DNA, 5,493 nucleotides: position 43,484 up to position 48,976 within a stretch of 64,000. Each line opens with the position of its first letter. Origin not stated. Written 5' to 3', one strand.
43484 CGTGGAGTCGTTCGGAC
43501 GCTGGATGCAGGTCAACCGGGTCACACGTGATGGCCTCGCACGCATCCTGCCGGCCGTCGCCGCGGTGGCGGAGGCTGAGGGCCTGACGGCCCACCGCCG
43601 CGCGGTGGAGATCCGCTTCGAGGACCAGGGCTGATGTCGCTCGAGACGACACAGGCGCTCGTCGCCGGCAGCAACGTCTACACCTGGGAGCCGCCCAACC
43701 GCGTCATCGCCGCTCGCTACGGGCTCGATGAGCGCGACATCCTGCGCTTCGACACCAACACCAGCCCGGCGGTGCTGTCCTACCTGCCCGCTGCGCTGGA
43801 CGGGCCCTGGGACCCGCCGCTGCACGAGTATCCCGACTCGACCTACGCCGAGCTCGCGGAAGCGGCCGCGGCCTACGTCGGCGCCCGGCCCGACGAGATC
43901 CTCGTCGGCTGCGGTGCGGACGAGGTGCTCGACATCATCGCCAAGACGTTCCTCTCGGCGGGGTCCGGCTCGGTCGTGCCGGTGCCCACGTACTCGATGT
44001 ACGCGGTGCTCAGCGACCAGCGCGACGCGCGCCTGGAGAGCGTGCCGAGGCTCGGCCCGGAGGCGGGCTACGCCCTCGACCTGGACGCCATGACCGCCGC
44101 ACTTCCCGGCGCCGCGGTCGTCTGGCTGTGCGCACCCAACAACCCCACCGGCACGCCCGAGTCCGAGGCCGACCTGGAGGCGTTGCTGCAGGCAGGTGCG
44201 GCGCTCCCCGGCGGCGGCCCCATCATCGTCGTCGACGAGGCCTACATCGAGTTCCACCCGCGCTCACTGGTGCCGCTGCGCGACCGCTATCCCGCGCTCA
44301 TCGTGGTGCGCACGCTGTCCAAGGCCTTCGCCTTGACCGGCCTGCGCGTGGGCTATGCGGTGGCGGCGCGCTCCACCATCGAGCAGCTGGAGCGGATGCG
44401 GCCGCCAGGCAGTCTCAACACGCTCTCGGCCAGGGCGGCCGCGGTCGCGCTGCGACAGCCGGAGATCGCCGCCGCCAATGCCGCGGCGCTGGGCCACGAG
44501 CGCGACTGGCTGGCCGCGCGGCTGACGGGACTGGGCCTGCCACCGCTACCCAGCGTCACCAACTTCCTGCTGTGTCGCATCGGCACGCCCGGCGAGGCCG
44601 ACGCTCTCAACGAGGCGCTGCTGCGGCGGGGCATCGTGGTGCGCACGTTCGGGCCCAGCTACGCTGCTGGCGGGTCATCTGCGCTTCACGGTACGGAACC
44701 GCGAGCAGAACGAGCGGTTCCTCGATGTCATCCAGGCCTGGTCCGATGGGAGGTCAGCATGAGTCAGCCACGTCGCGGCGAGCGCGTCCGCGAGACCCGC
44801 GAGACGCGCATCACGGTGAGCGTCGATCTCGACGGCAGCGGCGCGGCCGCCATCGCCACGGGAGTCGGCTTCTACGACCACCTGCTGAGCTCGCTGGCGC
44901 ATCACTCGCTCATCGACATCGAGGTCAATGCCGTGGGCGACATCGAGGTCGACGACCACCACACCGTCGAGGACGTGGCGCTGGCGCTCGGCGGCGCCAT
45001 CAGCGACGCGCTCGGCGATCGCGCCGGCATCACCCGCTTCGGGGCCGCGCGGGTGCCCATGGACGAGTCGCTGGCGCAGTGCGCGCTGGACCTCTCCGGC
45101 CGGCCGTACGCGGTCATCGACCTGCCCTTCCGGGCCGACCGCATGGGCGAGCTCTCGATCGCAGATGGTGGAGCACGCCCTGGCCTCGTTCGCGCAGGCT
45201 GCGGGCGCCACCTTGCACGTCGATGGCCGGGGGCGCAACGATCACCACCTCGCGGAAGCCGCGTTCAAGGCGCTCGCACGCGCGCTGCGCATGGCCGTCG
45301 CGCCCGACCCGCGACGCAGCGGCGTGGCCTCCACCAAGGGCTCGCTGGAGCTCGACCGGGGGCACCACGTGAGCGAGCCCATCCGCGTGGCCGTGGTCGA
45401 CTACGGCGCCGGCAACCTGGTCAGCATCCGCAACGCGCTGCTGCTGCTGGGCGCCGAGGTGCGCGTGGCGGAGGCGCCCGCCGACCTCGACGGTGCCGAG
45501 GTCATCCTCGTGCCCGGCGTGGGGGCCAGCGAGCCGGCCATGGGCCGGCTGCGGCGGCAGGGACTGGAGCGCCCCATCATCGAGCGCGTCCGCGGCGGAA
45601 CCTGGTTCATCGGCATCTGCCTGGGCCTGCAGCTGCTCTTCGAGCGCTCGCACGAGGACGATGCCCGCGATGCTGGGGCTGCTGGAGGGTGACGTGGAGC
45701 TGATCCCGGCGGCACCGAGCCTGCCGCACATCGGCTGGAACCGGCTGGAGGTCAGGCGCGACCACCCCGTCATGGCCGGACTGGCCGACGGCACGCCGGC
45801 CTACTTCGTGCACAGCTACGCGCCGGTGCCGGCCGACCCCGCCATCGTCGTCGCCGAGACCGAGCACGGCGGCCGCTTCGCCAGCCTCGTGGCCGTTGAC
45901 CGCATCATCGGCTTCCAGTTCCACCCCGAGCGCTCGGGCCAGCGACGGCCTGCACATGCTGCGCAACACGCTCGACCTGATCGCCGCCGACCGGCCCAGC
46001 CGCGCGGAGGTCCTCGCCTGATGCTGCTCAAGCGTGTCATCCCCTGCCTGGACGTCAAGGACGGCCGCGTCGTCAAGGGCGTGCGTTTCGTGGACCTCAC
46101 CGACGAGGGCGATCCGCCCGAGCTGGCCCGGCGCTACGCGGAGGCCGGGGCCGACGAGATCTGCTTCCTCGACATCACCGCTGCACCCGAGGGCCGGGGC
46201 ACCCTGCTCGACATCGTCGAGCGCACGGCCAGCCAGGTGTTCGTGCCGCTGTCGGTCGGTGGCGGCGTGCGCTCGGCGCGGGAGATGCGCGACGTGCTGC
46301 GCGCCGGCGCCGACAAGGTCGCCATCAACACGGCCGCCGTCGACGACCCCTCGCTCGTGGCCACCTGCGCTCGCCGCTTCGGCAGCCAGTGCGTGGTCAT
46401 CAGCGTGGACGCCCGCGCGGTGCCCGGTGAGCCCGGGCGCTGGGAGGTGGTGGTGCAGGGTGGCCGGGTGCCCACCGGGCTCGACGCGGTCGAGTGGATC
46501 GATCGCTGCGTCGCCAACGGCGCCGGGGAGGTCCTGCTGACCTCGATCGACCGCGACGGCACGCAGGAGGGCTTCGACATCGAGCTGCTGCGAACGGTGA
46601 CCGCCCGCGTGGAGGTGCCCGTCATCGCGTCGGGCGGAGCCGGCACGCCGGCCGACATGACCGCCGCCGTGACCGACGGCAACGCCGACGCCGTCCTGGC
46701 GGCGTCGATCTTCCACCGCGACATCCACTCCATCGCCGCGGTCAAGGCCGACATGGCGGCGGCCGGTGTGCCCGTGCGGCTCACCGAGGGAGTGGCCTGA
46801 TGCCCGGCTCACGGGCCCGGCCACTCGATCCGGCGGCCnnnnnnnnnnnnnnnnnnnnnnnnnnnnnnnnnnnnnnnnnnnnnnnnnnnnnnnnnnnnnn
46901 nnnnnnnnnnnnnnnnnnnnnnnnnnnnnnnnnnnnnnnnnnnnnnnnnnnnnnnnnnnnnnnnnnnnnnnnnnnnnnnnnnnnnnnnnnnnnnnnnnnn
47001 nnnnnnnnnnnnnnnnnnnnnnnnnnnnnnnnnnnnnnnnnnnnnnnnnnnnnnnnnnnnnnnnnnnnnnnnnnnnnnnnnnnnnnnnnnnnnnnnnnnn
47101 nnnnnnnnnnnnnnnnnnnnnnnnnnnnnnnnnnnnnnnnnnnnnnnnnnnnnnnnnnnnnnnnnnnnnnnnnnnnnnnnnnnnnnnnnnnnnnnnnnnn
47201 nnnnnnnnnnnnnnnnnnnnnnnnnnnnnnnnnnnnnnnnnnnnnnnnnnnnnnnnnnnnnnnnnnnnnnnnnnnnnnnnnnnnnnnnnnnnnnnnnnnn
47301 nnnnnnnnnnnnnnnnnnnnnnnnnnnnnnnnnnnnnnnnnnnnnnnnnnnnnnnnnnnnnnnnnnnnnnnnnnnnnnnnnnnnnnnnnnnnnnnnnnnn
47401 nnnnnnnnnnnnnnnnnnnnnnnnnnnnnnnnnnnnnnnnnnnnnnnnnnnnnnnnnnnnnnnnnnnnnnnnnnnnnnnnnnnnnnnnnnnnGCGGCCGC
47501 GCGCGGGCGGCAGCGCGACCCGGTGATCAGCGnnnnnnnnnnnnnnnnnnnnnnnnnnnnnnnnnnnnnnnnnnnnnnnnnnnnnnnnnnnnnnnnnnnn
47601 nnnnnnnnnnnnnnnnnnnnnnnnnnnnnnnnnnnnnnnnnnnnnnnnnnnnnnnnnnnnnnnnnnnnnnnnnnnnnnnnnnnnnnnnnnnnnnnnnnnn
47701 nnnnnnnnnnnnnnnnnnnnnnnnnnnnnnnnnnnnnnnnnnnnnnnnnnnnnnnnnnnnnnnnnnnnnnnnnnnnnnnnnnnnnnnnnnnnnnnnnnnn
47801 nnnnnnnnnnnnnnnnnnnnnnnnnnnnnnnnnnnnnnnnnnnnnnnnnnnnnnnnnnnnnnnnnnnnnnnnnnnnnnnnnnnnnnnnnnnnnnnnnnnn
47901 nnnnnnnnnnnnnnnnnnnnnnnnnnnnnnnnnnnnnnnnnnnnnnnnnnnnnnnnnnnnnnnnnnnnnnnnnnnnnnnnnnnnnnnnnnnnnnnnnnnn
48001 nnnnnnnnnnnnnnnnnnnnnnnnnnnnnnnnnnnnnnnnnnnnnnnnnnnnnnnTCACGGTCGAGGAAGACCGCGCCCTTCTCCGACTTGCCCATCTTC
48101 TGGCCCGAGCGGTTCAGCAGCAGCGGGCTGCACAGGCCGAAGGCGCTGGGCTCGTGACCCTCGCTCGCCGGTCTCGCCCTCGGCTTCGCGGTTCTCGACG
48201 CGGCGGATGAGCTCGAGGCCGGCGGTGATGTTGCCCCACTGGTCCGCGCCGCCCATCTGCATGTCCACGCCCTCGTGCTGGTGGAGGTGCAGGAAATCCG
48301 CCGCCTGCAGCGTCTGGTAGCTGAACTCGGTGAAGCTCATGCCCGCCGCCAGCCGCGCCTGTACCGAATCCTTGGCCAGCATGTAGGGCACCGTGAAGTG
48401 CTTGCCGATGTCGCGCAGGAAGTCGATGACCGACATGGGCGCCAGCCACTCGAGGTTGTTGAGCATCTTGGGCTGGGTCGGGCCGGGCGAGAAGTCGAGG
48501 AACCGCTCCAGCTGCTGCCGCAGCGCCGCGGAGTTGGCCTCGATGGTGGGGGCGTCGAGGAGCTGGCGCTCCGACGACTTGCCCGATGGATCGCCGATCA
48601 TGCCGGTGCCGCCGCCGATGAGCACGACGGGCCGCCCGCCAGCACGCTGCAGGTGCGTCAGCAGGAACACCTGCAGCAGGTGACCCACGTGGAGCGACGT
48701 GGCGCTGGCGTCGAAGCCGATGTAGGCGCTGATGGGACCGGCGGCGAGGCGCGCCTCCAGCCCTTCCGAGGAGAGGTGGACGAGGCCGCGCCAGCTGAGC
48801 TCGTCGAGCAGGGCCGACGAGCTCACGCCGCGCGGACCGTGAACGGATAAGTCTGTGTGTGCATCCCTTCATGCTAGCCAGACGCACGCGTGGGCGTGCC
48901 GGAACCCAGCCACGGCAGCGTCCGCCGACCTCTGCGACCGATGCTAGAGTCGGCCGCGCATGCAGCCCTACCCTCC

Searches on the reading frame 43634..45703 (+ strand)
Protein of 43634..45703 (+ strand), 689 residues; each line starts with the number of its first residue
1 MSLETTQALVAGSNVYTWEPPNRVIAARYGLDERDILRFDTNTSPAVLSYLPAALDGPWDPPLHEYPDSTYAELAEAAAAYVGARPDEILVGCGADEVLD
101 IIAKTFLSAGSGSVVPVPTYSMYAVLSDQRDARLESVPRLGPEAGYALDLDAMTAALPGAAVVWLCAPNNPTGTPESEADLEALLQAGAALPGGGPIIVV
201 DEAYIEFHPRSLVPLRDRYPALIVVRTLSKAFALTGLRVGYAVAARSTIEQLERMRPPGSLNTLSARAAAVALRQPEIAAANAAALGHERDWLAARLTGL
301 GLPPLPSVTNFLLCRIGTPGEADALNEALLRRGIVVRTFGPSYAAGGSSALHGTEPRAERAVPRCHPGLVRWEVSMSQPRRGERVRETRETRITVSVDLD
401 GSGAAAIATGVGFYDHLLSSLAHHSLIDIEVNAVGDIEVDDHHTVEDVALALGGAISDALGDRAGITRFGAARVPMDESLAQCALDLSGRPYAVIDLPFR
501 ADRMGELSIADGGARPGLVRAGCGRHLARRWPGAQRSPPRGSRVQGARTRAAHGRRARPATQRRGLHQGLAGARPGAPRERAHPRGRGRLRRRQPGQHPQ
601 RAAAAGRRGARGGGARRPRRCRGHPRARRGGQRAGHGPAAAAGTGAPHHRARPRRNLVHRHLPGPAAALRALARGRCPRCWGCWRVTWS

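Call 21: search_protein_families(library=pfam, proteins=[window:43634-45703:+], max_evalue=0.0001)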
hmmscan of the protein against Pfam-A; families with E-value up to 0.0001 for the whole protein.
window:43634-45703:+ (689 aa): 2 families
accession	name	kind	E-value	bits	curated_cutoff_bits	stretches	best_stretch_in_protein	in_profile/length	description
PF00155.27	Aminotran_1_2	-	3.4e-44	151.9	19.7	1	61-340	33-334/361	Aminotransferase class I and II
PF00475.24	IGPD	-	1.9e-39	135.5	27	1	409-509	1-101/144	Imidazoleglycerol-phosphate dehydratase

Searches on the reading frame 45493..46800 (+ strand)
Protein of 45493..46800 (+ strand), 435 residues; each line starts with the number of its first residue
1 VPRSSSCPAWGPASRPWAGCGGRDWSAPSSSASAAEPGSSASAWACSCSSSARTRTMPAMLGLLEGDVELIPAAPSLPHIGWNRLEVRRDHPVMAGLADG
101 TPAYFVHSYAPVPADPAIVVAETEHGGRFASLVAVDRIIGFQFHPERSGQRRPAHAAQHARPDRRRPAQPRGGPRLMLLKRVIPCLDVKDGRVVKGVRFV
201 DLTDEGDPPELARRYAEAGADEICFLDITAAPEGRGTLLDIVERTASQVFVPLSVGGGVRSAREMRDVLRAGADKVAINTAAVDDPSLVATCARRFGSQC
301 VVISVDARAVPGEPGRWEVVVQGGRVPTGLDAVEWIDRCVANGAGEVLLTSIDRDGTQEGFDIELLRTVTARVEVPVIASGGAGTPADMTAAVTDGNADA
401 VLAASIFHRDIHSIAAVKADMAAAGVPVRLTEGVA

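Call 21: search_protein_families(library=pfam, proteins=[window:45493-46800:+], max_evalue=0.0001)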
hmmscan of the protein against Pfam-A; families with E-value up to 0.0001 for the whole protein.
window:45493-46800:+ (435 aa): 5 families
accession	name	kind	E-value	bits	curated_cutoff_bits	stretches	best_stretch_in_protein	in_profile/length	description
PF00977.27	His_biosynth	-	1.3e-79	267.3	23.6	1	181-410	1-225/228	Histidine biosynthesis protein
PF05690.20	ThiG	-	3.1e-07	30.4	23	0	363-409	164-209/247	Thiazole biosynthesis protein ThiG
PF00117.34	GATase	-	3.2e-06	27.4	22.8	1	75-151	97-177/190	Glutamine amidotransferase class-I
PF01207.24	Dus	-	2.8e-05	23.8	20.4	0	240-295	174-234/311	Dihydrouridine synthase (Dus)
PF03060.21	NMO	-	4.1e-05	23.6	28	0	362-403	181-222/331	Nitronate monooxygenase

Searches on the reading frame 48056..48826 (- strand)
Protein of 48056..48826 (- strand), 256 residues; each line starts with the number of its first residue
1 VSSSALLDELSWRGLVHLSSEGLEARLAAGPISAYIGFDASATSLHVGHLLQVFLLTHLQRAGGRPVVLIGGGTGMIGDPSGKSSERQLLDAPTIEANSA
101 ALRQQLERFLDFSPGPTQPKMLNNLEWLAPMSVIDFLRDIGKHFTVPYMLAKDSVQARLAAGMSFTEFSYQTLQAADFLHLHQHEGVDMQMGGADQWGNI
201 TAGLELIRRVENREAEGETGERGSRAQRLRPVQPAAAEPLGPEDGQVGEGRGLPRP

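Call 27: search_protein_families(library=pfam, proteins=[window:48056-48826:-], max_evalue=0.001)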
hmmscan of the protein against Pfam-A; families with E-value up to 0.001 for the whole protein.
window:48056-48826:- (256 aa): 1 family
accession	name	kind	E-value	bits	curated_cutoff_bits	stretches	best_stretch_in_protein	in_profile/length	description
PF00579.31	tRNA-synt_1b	-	4.1e-50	171.2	21.1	1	30-213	4-177/292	tRNA synthetases class I (W and Y)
